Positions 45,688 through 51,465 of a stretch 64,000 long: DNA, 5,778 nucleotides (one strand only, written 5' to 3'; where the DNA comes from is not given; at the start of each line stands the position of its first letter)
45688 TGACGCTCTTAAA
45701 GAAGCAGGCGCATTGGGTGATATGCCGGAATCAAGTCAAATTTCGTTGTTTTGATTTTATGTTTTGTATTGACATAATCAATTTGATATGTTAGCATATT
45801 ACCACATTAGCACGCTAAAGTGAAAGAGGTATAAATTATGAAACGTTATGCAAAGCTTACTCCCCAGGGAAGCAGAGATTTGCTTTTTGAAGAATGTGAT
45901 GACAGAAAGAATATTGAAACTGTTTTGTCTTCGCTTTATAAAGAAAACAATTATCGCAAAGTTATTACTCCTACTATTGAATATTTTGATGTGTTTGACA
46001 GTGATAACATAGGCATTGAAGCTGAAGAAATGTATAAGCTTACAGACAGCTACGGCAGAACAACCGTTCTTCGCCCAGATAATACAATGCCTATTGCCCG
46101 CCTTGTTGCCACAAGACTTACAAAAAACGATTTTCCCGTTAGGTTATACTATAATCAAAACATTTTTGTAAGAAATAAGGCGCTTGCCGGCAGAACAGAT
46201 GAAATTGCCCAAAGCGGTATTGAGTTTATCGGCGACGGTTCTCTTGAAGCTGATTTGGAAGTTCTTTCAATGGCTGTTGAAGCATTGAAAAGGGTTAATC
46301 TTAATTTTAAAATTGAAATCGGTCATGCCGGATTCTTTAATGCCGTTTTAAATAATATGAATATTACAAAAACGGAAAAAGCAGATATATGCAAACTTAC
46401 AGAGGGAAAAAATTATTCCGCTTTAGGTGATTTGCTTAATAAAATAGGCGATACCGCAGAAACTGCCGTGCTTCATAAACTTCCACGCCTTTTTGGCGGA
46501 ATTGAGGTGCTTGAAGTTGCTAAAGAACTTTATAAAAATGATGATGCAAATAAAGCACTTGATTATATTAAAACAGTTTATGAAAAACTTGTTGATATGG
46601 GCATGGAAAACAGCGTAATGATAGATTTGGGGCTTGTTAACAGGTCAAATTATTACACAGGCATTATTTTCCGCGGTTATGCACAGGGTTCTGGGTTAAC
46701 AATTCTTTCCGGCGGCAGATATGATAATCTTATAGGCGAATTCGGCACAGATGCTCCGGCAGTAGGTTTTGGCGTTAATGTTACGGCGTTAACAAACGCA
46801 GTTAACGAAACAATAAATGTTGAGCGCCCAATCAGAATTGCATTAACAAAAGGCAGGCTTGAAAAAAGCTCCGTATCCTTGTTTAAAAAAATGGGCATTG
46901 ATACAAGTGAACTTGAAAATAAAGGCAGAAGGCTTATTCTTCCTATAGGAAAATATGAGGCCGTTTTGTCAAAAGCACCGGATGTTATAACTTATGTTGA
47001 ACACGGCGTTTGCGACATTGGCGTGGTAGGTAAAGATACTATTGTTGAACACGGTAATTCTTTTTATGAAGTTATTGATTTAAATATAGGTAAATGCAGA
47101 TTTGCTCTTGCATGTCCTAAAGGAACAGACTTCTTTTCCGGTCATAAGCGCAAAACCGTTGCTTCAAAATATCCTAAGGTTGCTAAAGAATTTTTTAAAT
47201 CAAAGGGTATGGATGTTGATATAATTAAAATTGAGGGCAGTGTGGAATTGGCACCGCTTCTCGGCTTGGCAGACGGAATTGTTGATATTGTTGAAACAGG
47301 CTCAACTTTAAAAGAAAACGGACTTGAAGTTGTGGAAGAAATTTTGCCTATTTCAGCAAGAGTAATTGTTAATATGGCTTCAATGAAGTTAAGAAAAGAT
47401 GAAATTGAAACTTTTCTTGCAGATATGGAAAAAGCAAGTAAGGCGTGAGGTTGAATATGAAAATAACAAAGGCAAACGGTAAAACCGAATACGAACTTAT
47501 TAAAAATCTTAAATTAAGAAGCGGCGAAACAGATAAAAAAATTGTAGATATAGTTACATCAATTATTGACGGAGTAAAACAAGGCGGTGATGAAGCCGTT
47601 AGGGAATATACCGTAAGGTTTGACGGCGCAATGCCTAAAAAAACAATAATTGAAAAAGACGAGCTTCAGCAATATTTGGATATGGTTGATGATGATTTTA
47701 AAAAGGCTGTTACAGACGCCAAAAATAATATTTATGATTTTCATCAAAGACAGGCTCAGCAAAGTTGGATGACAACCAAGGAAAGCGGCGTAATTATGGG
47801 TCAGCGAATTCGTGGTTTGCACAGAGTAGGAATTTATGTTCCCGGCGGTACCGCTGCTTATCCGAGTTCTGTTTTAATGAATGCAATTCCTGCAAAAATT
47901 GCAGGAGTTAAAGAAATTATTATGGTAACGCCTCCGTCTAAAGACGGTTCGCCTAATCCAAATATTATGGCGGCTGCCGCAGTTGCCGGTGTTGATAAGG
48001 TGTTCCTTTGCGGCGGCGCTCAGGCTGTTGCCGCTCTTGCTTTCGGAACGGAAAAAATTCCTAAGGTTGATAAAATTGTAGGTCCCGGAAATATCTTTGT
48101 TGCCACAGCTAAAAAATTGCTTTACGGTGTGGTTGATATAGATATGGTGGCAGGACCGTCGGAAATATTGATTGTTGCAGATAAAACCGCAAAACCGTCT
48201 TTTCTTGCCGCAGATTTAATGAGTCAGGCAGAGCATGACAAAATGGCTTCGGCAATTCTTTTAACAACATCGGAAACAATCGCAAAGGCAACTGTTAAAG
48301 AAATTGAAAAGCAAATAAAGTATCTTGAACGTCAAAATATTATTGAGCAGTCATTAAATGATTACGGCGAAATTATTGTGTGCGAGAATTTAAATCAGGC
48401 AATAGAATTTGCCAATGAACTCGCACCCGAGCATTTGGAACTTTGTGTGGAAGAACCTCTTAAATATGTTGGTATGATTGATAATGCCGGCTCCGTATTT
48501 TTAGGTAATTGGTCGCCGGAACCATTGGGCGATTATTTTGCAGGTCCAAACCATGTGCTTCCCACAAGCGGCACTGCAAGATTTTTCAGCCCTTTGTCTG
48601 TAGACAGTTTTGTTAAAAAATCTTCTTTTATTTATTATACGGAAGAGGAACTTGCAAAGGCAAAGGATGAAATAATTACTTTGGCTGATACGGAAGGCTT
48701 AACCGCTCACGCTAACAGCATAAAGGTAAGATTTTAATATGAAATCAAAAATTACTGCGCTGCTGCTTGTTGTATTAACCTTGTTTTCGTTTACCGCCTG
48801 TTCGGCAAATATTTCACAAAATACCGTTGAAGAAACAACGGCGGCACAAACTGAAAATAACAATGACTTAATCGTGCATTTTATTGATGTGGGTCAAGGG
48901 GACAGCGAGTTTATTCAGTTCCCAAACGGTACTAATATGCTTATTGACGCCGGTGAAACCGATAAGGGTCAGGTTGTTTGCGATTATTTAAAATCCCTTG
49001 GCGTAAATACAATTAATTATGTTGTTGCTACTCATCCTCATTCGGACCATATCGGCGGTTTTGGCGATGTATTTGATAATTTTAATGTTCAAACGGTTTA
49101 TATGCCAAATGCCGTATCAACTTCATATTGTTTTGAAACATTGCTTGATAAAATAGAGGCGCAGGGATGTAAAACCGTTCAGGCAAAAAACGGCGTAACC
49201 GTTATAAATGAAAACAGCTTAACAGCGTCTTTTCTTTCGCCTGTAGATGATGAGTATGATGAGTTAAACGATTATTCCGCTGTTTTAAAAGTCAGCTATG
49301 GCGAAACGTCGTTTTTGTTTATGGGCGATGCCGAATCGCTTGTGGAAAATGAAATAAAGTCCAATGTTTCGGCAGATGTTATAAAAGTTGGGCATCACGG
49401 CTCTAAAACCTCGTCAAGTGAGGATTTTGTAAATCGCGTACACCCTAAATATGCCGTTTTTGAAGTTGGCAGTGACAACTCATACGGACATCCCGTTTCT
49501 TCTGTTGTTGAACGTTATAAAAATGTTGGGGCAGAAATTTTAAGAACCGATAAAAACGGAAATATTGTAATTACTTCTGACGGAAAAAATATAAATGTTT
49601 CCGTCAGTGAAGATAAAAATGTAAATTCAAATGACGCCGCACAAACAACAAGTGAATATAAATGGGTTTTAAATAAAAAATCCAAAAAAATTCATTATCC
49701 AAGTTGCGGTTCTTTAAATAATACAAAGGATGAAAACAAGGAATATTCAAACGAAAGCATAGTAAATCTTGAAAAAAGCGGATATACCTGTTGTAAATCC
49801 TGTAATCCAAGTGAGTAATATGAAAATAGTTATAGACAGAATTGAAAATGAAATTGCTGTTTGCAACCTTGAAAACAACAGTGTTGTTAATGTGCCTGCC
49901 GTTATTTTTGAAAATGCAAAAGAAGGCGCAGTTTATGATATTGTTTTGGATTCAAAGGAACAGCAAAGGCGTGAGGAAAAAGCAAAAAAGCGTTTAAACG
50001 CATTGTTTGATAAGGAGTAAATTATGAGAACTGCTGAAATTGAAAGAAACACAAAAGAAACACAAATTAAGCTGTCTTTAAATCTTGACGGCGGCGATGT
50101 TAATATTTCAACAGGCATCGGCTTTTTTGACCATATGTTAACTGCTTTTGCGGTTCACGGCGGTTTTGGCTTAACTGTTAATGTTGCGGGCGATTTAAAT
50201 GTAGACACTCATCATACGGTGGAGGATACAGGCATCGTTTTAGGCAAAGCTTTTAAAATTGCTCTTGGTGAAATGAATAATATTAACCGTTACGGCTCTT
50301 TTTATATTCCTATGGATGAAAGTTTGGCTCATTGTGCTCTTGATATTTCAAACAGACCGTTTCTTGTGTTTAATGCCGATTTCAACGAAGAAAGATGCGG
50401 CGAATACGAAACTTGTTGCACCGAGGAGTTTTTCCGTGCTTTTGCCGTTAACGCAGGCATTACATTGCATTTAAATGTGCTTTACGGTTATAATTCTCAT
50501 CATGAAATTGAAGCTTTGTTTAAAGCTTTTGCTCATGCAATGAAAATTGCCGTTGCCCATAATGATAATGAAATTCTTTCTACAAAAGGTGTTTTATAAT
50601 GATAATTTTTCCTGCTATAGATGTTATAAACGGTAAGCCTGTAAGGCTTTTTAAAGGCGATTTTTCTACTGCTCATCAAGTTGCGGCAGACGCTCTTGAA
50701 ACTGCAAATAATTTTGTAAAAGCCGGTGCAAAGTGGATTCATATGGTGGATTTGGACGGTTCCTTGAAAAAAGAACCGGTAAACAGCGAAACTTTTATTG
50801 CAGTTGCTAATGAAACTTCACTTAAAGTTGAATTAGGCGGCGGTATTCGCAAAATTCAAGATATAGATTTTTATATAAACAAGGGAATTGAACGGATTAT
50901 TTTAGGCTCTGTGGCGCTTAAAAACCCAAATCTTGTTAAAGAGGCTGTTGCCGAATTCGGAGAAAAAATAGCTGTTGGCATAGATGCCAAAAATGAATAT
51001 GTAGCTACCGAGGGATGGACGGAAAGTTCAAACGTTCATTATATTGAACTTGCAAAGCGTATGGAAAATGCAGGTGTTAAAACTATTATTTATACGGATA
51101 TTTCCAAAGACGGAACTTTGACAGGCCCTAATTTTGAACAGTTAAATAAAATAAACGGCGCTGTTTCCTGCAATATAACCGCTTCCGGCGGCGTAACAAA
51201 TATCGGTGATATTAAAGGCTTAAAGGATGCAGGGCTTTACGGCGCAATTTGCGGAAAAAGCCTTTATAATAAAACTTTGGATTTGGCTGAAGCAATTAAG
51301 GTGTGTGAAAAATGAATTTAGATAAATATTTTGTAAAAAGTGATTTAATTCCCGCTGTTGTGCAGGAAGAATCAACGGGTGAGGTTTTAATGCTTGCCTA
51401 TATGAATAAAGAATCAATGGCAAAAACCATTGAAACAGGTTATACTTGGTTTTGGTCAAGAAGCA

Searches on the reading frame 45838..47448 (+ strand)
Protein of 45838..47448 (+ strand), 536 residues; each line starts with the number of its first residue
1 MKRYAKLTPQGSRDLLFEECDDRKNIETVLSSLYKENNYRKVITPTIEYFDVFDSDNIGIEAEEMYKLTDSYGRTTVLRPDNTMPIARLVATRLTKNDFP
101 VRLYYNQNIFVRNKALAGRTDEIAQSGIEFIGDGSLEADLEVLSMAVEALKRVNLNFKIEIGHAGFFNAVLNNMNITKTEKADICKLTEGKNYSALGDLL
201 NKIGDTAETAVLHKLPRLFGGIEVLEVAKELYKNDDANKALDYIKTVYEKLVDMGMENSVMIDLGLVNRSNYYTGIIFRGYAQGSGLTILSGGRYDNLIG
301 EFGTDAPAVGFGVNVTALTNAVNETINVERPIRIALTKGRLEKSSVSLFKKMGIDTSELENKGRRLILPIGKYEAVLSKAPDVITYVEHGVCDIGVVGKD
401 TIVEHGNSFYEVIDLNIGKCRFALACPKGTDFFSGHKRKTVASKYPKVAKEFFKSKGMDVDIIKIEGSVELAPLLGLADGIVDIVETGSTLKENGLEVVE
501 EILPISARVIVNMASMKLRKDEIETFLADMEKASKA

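Call 20: search_protein_families(library=pfam, proteins=[window:45838-47448:+], max_evalue=0.00001)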
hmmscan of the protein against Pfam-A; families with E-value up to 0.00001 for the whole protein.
window:45838-47448:+ (536 aa): 2 families
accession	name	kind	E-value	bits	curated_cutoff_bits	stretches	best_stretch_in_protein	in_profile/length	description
PF13393.11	tRNA-synt_His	-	9.3e-72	242.3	25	1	11-318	1-308/308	Histidyl-tRNA synthetase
PF01634.23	HisG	-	8.8e-55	185.4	25.5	1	379-531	1-157/158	ATP phosphoribosyltransferase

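Call 46: search_protein_families(library=ncbifam, proteins=[window:45838-47448:+], max_evalue=0.001)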
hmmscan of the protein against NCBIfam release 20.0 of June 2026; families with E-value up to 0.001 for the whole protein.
window:45838-47448:+ (536 aa): 23 families
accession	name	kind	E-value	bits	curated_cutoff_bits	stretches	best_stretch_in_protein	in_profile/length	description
NF008936.0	PRK12292.1-3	equivalog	3.3e-109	365.4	492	1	4-326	3-329/406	ATP phosphoribosyltransferase regulatory subunit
TIGR00443.1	hisZ_biosyn_reg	equivalog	4.2e-93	311.9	271.65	1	13-323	1-313/314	ATP phosphoribosyltransferase regulatory subunit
NF008941.0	PRK12292.2-4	equivalog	4e-81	272.9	447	1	8-343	9-345/393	ATP phosphoribosyltransferase regulatory subunit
NF008938.0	PRK12292.1-6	equivalog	2.2e-75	254.2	833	1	1-327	1-329/420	ATP phosphoribosyltransferase regulatory subunit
NF008942.0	PRK12292.2-5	equivalog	3.2e-71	240.2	643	1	8-329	11-335/434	ATP phosphoribosyltransferase regulatory subunit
TIGR00070.1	hisG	equivalog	1.8e-56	190.9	75.75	1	332-511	1-183/183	ATP phosphoribosyltransferase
TIGR00442.1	hisS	equivalog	2.4e-53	181.6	286.75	1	8-326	2-316/406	histidine--tRNA ligase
NF008945.0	PRK12292.3-3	equivalog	2.2e-51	175.1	409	1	8-340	2-321/368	ATP phosphoribosyltransferase regulatory subunit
NF008943.0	PRK12292.3-1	equivalog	1.2e-50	172.7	690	1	7-337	25-345/403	ATP phosphoribosyltransferase regulatory subunit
NF008940.0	PRK12292.2-3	equivalog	3.6e-49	167.6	450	1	9-326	6-324/404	ATP phosphoribosyltransferase regulatory subunit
NF009086.0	PRK12421.1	equivalog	1.4e-43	149.3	318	1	7-368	8-360/389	ATP phosphoribosyltransferase regulatory subunit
NF008935.0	PRK12292.1-1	equivalog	3.1e-43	148.2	350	1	9-333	7-327/382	ATP phosphoribosyltransferase regulatory subunit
NF008939.0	PRK12292.2-1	equivalog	3.4e-32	111.6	335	1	10-325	7-325/391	ATP phosphoribosyltransferase regulatory subunit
NF008937.0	PRK12292.1-4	equivalog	4e-30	105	693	1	9-321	10-324/395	ATP phosphoribosyltransferase regulatory subunit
NF009085.0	PRK12420.1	equivalog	2e-28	99.9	540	1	10-330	8-339/426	histidine--tRNA ligase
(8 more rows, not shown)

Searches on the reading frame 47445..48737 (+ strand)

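Call 23: search_protein_families(library=pfam, proteins=[window:47445-48737:+], max_evalue=0.0001)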
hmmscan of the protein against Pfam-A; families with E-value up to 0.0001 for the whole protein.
window:47445-48737:+ (430 aa): 1 family
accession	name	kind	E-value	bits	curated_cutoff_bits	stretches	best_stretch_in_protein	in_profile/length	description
PF00815.25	Histidinol_dh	-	9.7e-179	595.1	27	1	25-430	3-411/411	Histidinol dehydrogenase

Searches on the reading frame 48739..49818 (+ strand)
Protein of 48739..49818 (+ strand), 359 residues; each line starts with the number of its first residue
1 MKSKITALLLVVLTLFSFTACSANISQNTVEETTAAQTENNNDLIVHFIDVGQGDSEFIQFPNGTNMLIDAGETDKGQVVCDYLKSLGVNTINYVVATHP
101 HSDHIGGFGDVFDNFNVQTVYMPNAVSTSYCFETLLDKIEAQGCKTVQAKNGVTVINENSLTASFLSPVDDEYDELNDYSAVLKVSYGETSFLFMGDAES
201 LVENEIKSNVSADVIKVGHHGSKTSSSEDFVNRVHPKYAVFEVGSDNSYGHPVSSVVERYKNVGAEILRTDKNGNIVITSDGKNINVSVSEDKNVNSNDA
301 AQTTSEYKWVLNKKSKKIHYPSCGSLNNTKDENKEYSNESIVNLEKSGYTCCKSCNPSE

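Call 23: search_protein_families(library=pfam, proteins=[window:48739-49818:+], max_evalue=0.0001)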
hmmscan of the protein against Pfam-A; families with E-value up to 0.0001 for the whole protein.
window:48739-49818:+ (359 aa): 2 families
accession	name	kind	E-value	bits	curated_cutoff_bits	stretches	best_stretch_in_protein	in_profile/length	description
PF00753.33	Lactamase_B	-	1.7e-15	57.9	22.7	1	50-124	2-76/196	Metallo-beta-lactamase superfamily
PF12706.13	Lactamase_B_2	-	2.5e-05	24.4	27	1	65-200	1-145/200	Beta-lactamase superfamily domain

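Call 46: search_protein_families(library=ncbifam, proteins=[window:48739-49818:+], max_evalue=0.001)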
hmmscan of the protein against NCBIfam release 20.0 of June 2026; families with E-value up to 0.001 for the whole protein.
window:48739-49818:+ (359 aa): 11 families
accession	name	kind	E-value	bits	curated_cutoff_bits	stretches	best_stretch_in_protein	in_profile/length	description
TIGR00361.1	ComEC_Rec2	equivalog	1.5e-39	135.7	190.05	1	45-274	442-663/663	DNA internalization-related competence protein ComEC/Rec2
NF049846.1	blaAHM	exception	4.9e-34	117.6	590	1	24-288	48-303/304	AHM family subclass B3-like metallo-beta-lactamase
NF008580.0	PRK11539.1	equivalog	2.4e-28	98.9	969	1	23-287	482-735/758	ComEC family protein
NF041809.1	Avs1a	equivalog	1.8e-11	43.4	420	1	169-258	244-339/387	AVAST type 1 anti-phage system MBL fold metallo-hydrolase Avs1a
NF058524.1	6A-MBL_enzyme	equivalog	3.8e-09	36.1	220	1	49-113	2-78/346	anti-phage 6A-MBL system MBL-fold protein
NF012229.1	bla_class_B_core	domain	2e-06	28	100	1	63-121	23-80/139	metallo-beta-lactamase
TIGR02651.1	RNase_Z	equivalog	7e-06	25.3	292.95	1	58-120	22-80/302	ribonuclease Z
TIGR03413.1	GSH_gloB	equivalog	1.2e-05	24.8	200.8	1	65-129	21-80/248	hydroxyacylglutathione hydrolase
NF033105.1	bla_subclass_B3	equivalog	0.00012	21.5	240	1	66-120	34-90/257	subclass B3 metallo-beta-lactamase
NF000801.0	PRK00055.1-3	equivalog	0.00019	20.6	252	1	59-111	25-73/307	ribonuclease Z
NF000287.1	SMB1_fam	exception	0.00051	19.5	400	0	46-111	36-102/280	SMB-1 family subclass B3 metallo-beta-lactamase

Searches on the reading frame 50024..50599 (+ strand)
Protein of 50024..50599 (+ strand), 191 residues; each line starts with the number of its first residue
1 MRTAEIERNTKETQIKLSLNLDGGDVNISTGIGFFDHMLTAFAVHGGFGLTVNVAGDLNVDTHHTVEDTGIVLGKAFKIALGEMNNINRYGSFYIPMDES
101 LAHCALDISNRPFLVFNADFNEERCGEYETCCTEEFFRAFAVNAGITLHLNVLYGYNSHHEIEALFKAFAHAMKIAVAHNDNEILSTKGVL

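Call 23: search_protein_families(library=pfam, proteins=[window:50024-50599:+], max_evalue=0.0001)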
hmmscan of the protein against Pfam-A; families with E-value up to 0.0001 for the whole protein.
window:50024-50599:+ (191 aa): 1 family
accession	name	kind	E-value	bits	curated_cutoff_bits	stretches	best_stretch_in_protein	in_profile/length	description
PF00475.24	IGPD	-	1.5e-65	220.1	27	1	30-173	1-144/144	Imidazoleglycerol-phosphate dehydratase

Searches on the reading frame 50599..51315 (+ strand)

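Call 23: search_protein_families(library=pfam, proteins=[window:50599-51315:+], max_evalue=0.0001)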
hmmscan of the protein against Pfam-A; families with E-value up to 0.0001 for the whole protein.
window:50599-51315:+ (238 aa): 2 families
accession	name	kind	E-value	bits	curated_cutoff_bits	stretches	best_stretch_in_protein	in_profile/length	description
PF00977.27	His_biosynth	-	1e-76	257.8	23.6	1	3-227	2-227/228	Histidine biosynthesis protein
PF01207.24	Dus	-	2.7e-06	27.2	20.4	0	57-119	167-229/311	Dihydrouridine synthase (Dus)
